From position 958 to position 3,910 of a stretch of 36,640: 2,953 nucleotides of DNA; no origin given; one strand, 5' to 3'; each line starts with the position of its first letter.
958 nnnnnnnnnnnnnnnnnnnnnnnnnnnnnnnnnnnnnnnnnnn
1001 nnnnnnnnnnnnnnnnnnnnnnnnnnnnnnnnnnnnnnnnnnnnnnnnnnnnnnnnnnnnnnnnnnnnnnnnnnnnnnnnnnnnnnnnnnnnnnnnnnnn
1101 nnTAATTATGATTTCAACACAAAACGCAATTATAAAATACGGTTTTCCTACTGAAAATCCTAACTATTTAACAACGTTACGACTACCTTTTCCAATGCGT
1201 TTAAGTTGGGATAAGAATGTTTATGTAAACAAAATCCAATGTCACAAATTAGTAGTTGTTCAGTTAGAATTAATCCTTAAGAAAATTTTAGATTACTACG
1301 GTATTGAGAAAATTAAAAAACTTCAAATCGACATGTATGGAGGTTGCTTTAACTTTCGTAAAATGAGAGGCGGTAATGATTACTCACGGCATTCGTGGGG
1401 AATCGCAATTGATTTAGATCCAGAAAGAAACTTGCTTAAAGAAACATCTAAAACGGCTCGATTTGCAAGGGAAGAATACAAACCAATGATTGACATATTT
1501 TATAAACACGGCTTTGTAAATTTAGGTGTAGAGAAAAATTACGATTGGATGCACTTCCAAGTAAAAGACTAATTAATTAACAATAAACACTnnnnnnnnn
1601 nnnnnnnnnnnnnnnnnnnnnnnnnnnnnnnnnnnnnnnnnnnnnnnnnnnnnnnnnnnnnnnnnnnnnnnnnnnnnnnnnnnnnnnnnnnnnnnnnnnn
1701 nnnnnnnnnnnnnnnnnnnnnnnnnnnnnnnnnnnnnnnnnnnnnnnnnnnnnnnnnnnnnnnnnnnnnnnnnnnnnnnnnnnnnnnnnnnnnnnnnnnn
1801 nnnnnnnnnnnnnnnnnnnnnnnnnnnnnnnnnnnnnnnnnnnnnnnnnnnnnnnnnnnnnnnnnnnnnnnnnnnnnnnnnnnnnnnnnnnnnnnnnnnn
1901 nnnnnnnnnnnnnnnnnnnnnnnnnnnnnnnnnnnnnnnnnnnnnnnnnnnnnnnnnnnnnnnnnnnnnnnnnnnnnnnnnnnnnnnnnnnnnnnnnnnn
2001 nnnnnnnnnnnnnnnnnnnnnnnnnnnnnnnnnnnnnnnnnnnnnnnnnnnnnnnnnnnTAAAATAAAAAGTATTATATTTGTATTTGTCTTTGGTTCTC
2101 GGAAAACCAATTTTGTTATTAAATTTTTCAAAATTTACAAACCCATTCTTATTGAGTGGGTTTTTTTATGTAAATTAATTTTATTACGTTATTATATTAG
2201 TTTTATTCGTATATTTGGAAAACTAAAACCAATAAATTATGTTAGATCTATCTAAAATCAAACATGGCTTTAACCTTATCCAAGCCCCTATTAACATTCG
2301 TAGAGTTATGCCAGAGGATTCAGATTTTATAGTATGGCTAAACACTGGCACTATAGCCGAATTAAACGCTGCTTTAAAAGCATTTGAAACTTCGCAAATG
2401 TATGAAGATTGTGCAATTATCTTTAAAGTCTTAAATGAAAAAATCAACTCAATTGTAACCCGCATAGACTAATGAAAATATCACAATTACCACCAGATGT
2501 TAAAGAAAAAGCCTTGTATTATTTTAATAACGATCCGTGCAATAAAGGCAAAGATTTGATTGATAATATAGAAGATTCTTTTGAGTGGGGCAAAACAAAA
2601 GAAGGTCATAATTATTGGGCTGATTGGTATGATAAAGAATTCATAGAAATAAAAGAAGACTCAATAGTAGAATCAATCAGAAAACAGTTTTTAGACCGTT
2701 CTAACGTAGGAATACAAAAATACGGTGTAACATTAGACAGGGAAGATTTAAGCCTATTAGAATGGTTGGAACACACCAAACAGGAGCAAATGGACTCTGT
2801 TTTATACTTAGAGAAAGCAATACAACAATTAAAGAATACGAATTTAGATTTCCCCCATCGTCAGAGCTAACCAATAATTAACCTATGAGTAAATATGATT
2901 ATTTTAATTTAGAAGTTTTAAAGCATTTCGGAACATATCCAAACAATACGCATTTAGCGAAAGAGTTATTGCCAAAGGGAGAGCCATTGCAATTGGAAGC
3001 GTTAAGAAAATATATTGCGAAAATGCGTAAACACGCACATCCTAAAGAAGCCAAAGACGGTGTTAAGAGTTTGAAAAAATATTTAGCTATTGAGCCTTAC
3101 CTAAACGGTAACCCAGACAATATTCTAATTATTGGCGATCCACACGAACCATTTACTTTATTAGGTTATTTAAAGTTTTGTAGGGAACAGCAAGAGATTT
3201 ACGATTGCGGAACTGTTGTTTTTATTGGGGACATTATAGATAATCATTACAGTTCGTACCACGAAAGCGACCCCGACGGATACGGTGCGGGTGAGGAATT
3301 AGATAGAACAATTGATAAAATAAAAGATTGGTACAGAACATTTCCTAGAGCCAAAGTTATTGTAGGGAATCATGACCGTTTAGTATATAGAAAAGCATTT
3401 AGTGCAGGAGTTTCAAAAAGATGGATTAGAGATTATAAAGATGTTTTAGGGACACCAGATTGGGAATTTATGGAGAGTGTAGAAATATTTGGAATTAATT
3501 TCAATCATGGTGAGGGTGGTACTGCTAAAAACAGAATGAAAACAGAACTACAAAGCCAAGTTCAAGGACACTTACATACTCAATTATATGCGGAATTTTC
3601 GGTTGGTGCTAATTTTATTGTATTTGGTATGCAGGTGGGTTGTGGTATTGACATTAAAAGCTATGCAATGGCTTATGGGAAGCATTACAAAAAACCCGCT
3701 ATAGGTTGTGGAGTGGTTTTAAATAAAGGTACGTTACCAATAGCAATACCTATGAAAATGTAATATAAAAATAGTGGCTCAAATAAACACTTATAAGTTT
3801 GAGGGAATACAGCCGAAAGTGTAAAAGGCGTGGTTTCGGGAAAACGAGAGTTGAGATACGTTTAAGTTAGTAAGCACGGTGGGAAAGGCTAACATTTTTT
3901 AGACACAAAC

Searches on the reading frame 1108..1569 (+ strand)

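Call 57: search_protein_families(library=phrogs, proteins=[window:1108-1569:+], max_evalue=0.00001)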
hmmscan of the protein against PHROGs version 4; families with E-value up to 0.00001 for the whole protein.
window:1108-1569:+ (154 aa): 2 families
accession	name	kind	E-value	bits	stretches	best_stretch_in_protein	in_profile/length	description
phrog_6584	-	unknown function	9.2e-70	234.8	1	1-151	1-151/154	-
phrog_17001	-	lysis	4.8e-50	171.6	1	10-152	123-262/265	endolysin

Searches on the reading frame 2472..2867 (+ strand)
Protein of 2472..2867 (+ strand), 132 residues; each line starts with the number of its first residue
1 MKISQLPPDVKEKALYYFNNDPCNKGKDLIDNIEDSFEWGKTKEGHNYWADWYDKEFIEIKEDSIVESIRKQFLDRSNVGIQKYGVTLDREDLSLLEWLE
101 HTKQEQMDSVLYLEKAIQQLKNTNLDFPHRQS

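Call 57: search_protein_families(library=phrogs, proteins=[window:2472-2867:+], max_evalue=0.00001)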
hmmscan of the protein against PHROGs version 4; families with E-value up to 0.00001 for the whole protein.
window:2472-2867:+ (132 aa): 6 families
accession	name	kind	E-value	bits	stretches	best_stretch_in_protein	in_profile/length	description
phrog_11184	-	unknown function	6.5e-15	56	1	59-123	32-96/104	-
phrog_17558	-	unknown function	1.2e-12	49.1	1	62-116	53-107/168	-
phrog_23240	-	unknown function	1.1e-11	46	1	61-123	72-134/140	-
phrog_32278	-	unknown function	4e-08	34.3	1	54-121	34-100/103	-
phrog_25460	-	unknown function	3.3e-07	31.2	1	1-55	7-64/144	-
phrog_28498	-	unknown function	5.5e-07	30.9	1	75-117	16-58/110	-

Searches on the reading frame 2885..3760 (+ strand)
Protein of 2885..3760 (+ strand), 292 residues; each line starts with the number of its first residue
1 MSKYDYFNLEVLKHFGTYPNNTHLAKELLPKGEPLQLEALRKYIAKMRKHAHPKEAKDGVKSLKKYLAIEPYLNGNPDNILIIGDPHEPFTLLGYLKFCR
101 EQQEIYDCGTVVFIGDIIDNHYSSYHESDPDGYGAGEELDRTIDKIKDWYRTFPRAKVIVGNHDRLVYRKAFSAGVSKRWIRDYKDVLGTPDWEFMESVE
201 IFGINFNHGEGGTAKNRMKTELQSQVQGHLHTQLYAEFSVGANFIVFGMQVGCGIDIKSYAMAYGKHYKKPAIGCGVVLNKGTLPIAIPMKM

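Call 19: search_protein_families(library=ncbifam, proteins=[window:2885-3760:+], max_evalue=0.01)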
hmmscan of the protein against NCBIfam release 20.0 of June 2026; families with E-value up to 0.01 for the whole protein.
window:2885-3760:+ (292 aa): 0 families

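Call 57: search_protein_families(library=phrogs, proteins=[window:2885-3760:+], max_evalue=0.00001)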
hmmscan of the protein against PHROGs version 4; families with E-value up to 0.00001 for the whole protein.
window:2885-3760:+ (292 aa): 1 family
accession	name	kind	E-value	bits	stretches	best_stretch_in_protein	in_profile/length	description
phrog_221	-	other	1.8e-49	169.9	1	57-291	88-349/367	metallo-phosphoesterase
